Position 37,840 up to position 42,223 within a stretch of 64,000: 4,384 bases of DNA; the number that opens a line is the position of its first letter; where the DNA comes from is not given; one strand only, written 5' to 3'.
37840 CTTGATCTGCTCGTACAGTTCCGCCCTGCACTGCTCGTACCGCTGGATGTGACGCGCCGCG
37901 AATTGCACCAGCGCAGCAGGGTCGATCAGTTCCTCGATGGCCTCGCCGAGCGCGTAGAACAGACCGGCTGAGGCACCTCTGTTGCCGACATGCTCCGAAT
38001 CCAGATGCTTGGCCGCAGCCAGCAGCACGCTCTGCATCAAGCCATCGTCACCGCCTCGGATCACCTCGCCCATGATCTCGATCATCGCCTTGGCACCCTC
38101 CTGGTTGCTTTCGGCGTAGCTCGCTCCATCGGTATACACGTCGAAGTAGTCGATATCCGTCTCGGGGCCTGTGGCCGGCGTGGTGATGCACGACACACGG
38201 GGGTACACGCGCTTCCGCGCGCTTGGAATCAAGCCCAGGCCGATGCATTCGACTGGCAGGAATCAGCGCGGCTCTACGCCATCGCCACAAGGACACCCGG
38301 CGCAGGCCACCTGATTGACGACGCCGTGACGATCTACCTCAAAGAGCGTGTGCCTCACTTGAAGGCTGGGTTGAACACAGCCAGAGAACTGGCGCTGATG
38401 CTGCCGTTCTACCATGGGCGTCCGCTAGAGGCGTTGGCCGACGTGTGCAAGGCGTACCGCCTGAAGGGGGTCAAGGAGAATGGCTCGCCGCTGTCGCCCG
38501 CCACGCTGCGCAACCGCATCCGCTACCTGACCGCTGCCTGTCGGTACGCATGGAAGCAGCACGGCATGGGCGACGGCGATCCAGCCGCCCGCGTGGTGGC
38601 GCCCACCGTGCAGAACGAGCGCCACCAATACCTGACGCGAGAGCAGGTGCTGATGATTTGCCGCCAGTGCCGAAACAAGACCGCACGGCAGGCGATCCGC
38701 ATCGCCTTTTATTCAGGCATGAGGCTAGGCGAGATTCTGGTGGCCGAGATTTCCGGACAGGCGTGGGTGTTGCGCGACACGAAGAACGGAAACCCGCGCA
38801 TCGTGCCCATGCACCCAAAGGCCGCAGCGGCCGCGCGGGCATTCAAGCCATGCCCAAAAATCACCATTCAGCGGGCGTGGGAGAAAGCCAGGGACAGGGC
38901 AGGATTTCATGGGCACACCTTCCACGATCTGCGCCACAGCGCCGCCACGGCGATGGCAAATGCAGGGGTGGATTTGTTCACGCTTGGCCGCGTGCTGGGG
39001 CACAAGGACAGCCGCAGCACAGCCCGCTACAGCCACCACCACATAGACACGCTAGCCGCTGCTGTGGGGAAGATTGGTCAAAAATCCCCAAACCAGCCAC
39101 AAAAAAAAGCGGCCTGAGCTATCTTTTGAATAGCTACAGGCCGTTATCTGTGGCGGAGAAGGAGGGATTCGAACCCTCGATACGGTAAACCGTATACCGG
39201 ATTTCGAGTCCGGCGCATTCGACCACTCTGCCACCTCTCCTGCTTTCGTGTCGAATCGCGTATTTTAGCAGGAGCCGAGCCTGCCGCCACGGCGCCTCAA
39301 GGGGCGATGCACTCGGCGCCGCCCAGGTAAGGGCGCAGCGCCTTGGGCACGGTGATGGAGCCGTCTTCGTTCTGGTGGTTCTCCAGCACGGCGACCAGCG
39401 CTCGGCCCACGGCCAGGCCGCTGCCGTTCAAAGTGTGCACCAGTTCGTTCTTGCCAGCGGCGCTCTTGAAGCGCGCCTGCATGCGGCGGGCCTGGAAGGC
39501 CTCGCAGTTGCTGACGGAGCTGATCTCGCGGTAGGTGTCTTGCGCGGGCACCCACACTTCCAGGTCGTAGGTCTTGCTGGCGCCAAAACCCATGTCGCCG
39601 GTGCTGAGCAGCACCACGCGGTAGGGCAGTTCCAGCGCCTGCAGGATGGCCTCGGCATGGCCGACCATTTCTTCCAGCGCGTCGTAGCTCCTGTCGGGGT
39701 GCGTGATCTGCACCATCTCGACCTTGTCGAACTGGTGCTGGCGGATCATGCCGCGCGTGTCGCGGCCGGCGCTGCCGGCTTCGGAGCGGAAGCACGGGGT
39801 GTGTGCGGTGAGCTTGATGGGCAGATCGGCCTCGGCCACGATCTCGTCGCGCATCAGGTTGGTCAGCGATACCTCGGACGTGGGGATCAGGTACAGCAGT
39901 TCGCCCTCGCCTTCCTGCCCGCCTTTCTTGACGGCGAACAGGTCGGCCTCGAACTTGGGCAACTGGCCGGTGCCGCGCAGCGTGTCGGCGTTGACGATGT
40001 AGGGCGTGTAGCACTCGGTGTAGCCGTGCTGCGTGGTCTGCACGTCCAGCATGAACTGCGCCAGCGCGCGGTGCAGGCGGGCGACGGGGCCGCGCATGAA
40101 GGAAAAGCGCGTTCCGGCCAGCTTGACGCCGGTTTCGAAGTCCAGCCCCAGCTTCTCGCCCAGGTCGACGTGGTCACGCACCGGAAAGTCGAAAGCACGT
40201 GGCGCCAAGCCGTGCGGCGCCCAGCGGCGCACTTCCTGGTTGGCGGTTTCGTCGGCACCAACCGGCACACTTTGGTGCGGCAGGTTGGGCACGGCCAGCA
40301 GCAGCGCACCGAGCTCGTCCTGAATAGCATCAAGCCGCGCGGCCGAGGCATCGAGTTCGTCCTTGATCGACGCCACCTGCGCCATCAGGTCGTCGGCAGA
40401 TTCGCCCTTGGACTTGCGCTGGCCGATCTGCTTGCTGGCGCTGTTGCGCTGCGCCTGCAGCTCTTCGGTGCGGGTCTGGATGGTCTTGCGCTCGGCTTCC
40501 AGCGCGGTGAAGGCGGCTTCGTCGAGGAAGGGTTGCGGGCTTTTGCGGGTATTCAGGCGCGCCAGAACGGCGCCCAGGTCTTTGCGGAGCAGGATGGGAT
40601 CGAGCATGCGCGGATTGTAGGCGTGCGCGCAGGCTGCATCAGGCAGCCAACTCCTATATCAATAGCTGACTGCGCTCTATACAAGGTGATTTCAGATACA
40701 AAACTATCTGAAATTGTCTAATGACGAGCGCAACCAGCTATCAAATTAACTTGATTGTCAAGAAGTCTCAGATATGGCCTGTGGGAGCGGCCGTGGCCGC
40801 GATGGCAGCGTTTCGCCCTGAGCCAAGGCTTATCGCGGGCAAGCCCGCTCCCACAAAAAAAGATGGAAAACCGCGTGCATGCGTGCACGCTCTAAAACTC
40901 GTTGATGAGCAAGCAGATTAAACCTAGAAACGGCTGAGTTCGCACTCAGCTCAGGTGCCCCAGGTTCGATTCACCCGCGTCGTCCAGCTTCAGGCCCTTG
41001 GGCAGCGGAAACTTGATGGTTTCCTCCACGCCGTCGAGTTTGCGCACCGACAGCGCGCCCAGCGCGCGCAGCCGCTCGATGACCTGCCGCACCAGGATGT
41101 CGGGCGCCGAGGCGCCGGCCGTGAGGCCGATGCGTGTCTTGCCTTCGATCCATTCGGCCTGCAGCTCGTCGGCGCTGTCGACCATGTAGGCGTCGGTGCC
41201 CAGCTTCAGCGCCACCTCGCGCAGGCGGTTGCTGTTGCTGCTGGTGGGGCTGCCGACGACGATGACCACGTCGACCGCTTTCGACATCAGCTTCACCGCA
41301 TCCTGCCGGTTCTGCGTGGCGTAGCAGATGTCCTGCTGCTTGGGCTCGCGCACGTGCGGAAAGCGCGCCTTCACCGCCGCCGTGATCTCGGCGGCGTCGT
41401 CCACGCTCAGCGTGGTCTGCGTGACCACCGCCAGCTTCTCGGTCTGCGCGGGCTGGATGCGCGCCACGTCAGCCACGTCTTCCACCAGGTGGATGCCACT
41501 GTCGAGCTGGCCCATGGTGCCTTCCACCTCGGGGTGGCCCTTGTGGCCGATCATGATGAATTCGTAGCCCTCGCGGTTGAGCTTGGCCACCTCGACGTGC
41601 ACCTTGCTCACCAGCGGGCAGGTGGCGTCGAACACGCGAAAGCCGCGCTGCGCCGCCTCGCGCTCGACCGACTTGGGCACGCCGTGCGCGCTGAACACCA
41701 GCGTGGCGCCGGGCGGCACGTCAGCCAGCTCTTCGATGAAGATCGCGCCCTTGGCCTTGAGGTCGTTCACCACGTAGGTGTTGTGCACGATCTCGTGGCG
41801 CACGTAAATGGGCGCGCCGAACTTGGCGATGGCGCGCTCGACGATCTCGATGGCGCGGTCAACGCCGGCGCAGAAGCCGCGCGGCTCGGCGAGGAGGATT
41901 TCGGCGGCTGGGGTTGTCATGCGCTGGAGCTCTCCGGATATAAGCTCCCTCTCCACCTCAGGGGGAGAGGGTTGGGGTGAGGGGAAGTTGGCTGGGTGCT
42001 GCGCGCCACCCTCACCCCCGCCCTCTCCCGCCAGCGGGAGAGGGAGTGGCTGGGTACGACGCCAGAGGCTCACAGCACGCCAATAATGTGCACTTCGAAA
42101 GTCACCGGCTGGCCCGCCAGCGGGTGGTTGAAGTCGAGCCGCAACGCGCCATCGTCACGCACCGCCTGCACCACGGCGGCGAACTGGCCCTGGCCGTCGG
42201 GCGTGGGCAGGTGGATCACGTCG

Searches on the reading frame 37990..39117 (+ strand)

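Call 17: search_protein_families(library=pfam, proteins=[window:37990-39117:+], max_evalue=0.0001)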
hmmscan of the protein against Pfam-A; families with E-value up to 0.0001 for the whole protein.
window:37990-39117:+ (375 aa): 1 family
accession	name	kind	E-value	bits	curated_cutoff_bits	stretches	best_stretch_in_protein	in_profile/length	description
PF00589.27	Phage_integrase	-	4.5e-19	69.3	27.1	1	286-350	103-168/172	Phage integrase family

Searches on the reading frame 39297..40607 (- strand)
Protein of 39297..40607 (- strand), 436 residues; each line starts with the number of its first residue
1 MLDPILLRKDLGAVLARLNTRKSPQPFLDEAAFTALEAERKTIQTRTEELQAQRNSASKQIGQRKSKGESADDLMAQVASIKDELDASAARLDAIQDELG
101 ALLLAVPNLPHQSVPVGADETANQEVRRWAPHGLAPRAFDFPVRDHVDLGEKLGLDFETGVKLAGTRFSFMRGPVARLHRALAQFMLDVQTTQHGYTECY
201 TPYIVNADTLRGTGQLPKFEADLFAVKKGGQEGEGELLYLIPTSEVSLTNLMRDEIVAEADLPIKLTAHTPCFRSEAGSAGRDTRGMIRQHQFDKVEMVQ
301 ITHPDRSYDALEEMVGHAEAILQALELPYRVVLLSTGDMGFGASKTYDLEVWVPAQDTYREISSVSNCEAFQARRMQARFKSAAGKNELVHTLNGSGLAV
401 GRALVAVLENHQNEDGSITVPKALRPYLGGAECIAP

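Call 17: search_protein_families(library=pfam, proteins=[window:39297-40607:-], max_evalue=0.0001)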
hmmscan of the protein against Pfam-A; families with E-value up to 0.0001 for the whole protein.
window:39297-40607:- (436 aa): 2 families
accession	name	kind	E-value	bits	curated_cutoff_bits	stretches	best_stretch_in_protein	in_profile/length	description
PF00587.30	tRNA-synt_2b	-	1.2e-45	156.2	29.3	1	235-411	8-179/179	tRNA synthetase class II core domain (G, H, P, S and T)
PF02403.27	Seryl_tRNA_N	-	8e-27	94.1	28.2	1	1-110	1-108/108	Seryl-tRNA synthetase N-terminal domain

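Call 75: list_cluster_members(proteins=[window:39297-40607:-, window:40946-42073:-])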
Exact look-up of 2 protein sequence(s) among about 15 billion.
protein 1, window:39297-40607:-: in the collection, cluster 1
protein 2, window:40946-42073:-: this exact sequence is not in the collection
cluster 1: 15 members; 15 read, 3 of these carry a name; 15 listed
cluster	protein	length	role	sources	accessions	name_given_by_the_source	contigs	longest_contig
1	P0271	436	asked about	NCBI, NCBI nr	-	-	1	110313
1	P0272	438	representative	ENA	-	-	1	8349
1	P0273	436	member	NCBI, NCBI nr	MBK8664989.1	MAG: serine--tRNA ligase [Burkholderiales bacterium] | serine--tRNA ligase [Burkholderiales bacterium]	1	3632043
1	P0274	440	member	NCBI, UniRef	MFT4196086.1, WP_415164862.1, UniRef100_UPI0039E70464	serine--tRNA ligase [Ottowia sp.] | serine--tRNA ligase n=1 Tax=Ottowia sp. TaxID=1898956 RepID=UPI0039E70464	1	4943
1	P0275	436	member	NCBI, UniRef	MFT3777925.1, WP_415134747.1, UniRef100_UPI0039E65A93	MAG: serine--tRNA ligase [Ottowia sp.] | serine--tRNA ligase n=1 Tax=Ottowia sp. TaxID=1898956 RepID=UPI0039E65A93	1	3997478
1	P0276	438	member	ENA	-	-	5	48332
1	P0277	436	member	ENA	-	-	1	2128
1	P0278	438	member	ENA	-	-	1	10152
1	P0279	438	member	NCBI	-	-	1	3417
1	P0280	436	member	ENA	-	-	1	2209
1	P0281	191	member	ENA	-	-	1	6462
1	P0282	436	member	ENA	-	-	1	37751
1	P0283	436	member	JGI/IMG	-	-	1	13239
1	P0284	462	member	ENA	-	-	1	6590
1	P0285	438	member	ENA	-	-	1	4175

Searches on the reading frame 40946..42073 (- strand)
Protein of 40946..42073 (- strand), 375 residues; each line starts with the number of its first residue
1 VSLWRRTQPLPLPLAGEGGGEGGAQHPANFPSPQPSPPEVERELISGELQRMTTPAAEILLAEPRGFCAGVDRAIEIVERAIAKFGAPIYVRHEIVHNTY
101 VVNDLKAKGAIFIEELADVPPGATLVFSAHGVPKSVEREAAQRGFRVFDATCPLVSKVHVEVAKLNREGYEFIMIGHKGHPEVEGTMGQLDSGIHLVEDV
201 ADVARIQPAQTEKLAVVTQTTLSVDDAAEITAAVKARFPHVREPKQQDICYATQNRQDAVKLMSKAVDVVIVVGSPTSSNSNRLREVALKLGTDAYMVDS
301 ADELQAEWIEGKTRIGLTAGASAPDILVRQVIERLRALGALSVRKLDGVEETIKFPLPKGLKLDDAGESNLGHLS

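Call 17: search_protein_families(library=pfam, proteins=[window:40946-42073:-], max_evalue=0.0001)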
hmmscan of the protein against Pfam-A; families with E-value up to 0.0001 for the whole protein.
window:40946-42073:- (375 aa): 1 family
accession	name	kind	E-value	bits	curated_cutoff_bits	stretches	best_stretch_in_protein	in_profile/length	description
PF02401.23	LYTB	-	4.1e-100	334.9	24.5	1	59-335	1-266/267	LytB protein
